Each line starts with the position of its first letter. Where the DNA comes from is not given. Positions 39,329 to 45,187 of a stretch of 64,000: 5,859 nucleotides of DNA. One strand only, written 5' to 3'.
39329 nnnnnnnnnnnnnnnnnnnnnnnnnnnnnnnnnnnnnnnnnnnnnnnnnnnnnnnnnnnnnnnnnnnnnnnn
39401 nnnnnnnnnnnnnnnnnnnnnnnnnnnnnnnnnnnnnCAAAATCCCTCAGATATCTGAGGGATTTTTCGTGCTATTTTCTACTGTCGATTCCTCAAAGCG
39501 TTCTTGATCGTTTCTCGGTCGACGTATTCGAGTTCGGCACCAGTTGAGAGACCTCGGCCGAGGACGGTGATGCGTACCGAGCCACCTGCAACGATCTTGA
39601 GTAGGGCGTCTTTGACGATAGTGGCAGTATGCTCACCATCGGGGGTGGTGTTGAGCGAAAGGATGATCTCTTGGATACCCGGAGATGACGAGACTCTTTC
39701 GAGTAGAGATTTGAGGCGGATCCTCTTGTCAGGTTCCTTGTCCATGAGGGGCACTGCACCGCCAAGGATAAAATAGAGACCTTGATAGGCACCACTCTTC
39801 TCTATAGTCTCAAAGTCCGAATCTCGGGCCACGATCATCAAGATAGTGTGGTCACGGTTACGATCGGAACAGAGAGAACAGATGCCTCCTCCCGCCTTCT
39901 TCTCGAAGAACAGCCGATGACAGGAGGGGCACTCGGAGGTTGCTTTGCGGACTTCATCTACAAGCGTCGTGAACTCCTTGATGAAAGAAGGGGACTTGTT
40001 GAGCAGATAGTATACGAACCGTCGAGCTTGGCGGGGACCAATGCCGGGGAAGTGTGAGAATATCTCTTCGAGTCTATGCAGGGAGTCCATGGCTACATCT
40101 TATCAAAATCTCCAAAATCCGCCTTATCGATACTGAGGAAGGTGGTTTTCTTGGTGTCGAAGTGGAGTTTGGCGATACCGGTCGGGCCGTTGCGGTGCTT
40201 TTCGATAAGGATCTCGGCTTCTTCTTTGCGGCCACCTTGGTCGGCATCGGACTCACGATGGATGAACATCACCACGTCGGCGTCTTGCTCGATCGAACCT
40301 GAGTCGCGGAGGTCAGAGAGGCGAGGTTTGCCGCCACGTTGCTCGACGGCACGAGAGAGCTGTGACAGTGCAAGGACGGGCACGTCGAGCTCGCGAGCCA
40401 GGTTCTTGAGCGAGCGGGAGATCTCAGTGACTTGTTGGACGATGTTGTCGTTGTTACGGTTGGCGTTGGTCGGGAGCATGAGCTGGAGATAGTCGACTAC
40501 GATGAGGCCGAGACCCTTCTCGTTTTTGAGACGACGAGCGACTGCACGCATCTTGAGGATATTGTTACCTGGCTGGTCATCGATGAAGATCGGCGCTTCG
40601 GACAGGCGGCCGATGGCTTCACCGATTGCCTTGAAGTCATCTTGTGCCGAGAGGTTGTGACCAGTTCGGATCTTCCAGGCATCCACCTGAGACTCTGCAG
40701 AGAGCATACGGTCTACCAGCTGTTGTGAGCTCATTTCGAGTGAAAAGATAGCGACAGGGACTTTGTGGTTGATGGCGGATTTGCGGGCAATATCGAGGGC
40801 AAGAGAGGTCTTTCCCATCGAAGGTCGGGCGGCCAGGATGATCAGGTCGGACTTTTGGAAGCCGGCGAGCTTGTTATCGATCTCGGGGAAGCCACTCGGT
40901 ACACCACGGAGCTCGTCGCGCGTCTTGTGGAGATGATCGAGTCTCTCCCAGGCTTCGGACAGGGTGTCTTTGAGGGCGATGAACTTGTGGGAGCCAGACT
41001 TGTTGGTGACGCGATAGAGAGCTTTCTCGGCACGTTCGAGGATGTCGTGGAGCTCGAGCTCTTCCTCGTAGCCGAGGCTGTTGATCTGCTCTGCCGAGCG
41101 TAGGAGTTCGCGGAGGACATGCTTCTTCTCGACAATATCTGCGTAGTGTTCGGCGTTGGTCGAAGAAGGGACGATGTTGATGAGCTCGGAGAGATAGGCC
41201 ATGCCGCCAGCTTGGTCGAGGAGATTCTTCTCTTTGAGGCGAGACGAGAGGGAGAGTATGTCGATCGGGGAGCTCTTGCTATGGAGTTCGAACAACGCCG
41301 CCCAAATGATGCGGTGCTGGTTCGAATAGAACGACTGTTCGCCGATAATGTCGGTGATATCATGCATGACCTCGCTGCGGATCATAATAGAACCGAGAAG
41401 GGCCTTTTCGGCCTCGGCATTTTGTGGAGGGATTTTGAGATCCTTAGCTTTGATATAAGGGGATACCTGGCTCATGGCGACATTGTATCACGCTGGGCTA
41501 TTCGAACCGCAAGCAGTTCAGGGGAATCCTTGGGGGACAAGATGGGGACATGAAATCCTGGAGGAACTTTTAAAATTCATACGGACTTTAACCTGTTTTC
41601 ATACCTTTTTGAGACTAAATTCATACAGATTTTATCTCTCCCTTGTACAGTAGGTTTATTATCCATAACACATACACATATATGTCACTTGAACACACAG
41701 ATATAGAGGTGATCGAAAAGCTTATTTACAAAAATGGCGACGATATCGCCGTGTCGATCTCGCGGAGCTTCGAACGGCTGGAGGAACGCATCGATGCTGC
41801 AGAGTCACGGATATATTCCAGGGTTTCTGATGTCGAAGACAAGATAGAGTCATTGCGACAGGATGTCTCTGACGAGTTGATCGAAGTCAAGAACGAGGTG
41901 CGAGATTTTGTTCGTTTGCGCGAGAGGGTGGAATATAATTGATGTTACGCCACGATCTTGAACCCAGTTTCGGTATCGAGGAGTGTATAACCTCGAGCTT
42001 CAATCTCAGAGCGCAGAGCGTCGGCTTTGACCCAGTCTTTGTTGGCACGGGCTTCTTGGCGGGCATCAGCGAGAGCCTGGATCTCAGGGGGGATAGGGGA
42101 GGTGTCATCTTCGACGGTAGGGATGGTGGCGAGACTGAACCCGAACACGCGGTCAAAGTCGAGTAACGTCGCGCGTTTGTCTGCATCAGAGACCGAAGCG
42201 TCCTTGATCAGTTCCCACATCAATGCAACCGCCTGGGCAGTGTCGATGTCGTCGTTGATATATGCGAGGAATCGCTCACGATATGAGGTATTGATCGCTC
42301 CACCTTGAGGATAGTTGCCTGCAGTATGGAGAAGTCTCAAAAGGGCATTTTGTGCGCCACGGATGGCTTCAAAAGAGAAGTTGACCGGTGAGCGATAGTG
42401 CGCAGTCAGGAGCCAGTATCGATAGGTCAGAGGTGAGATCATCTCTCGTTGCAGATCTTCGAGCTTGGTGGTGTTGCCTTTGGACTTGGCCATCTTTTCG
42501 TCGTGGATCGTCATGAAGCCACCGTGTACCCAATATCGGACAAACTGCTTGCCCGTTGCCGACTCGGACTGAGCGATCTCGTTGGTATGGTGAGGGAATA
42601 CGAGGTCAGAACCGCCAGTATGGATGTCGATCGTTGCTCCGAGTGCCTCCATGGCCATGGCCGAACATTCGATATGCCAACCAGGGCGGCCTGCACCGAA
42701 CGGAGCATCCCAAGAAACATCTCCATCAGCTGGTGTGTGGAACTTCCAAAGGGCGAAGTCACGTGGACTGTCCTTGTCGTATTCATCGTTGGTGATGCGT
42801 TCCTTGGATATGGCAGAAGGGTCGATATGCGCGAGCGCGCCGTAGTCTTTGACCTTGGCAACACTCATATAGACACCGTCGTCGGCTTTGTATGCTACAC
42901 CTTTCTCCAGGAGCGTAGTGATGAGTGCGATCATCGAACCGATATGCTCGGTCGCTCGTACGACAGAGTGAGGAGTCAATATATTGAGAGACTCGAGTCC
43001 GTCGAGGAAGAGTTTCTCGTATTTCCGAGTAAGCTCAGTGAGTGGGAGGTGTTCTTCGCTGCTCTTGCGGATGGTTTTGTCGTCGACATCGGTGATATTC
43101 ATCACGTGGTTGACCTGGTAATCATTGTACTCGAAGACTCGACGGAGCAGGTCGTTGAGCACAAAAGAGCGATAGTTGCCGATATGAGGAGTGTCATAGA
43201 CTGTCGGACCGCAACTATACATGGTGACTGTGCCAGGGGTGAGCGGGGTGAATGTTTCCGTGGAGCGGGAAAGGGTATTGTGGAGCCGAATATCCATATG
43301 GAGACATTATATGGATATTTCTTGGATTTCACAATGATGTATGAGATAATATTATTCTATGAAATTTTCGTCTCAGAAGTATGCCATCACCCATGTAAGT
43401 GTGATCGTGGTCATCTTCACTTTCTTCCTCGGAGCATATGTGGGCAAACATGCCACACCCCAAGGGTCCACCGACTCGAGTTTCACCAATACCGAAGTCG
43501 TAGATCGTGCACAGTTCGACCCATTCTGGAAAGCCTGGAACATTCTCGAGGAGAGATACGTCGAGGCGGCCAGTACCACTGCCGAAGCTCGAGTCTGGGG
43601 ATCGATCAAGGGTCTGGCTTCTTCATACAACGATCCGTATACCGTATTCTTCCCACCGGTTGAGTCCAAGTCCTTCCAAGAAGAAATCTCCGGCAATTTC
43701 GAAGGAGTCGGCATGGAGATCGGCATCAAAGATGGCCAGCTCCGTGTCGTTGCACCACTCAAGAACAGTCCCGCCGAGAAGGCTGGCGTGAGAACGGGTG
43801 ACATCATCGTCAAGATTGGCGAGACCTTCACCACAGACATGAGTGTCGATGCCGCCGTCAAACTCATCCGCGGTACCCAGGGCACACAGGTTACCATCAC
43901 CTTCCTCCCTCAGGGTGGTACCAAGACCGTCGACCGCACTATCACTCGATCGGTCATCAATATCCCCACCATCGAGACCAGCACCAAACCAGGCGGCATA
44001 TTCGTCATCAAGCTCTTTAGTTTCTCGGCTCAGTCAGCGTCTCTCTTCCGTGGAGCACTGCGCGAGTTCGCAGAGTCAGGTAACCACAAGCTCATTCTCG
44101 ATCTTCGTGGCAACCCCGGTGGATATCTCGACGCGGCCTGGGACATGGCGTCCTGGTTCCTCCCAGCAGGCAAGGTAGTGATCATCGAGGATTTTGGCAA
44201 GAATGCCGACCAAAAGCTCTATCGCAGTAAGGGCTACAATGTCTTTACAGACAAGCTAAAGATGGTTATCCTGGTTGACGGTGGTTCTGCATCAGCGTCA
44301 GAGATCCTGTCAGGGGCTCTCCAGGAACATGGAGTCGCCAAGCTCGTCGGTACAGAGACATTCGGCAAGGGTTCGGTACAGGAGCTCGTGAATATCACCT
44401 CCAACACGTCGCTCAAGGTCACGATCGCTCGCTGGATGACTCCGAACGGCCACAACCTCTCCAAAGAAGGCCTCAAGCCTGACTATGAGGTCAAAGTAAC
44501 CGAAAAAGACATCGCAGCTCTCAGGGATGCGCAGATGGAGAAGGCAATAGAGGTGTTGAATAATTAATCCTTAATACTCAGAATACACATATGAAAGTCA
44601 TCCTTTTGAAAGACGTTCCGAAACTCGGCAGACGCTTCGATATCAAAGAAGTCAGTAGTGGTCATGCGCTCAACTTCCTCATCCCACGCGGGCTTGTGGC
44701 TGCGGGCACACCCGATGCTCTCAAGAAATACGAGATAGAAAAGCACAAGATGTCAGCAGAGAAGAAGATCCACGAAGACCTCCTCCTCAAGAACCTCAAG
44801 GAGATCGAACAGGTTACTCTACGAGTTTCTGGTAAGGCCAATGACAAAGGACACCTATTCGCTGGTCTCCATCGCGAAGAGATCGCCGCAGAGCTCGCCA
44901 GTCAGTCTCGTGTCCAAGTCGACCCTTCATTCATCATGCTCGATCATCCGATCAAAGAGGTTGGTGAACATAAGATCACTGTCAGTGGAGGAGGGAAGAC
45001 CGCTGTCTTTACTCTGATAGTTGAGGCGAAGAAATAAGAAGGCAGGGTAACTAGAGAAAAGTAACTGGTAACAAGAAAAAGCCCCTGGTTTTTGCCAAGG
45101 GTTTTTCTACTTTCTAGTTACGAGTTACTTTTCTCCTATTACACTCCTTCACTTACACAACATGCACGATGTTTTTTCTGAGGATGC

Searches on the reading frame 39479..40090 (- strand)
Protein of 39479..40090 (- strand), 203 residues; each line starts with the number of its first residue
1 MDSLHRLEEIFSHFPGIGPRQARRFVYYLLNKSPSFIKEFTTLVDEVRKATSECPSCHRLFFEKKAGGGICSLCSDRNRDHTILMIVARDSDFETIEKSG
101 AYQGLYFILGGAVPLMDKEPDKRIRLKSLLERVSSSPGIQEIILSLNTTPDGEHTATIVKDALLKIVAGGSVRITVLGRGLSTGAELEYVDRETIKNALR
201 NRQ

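Call 63: search_protein_families(library=pfam, proteins=[window:39479-40090:-], max_evalue=0.001)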
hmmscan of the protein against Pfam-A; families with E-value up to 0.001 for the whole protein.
window:39479-40090:- (203 aa): 4 families
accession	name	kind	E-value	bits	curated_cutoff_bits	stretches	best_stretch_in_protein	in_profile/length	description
PF13662.12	Toprim_4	-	1.3e-09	38.5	25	1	84-165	3-73/85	Toprim domain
PF21175.2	RecR_C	-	3.1e-07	30.1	22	1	180-203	1-24/24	RecR, C-terminal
PF01751.28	Toprim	-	3.3e-06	27.6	23.1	1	84-175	2-94/96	Toprim domain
PF21176.3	RecR_HhH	-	2.6e-05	24.4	27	1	6-35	3-32/45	RecR, helix-hairpin-helix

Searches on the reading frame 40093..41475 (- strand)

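Call 63: search_protein_families(library=pfam, proteins=[window:40093-41475:-], max_evalue=0.001)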
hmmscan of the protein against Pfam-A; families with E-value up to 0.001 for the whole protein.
window:40093-41475:- (460 aa): 3 families
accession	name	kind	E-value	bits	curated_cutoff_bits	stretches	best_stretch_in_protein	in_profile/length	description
PF03796.21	DnaB_C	-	8.9e-100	333.7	27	1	191-446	1-253/255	DnaB-like helicase C terminal domain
PF00772.26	DnaB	-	2e-32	111.7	23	1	16-116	2-102/103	DnaB-like helicase N terminal domain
PF13481.12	AAA_25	-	1.1e-15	58.3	27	1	194-373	17-190/195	AAA domain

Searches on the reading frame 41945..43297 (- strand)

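Call 63: search_protein_families(library=pfam, proteins=[window:41945-43297:-], max_evalue=0.001)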
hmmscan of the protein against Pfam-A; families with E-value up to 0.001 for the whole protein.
window:41945-43297:- (450 aa): 4 families
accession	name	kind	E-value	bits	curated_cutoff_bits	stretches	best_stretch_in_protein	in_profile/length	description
PF01406.26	tRNA-synt_1e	-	5.6e-105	351.5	27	1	16-316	2-300/301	tRNA synthetases class I (C) catalytic domain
PF09334.17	tRNA-synt_1g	-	5.3e-09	35.8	20.1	1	234-318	293-377/391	tRNA synthetases class I (M)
PF23493.1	CysS_C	-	2.2e-07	31.3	23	1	402-442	4-44/51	Cysteinyl-tRNA ligase anticodon binding domain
PF01921.24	tRNA-synt_1f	-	1.9e-05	24.2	27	0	28-93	27-89/360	tRNA synthetases class I (K)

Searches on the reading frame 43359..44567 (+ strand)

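Call 63: search_protein_families(library=pfam, proteins=[window:43359-44567:+], max_evalue=0.001)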
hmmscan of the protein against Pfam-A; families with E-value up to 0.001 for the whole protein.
window:43359-44567:+ (402 aa): 5 families
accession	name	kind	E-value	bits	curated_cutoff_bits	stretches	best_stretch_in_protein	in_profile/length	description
PF03572.23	Peptidase_S41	-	1.1e-45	155.6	24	1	216-378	4-165/165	Peptidase family S41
PF17820.7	PDZ_6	-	3e-11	43.3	27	1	130-182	2-52/54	PDZ domain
PF00595.29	PDZ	-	2.8e-08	34.5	23.2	1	116-181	11-79/81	PDZ domain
PF13180.12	PDZ_2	-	1.5e-06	28.8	27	1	124-192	10-77/80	PDZ domain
PF22694.1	CtpB_N-like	-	0.00016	22.5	27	1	47-97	35-80/85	Activating protease CtpB N-terminal domain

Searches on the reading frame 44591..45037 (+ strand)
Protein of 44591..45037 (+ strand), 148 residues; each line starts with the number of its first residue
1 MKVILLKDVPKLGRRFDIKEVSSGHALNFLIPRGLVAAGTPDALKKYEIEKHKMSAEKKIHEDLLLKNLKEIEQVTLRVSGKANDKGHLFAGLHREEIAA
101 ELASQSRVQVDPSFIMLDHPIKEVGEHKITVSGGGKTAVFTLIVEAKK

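Call 63: search_protein_families(library=pfam, proteins=[window:44591-45037:+], max_evalue=0.001)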
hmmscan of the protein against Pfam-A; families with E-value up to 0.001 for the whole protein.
window:44591-45037:+ (148 aa): 2 families
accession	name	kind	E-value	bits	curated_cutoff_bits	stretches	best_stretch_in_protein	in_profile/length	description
PF01281.25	Ribosomal_L9_N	-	3.2e-17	62.2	20.7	1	1-47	1-47/47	Ribosomal protein L9, N-terminal domain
PF03948.19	Ribosomal_L9_C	-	3.5e-12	47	23.2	1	70-132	8-71/86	Ribosomal protein L9, C-terminal domain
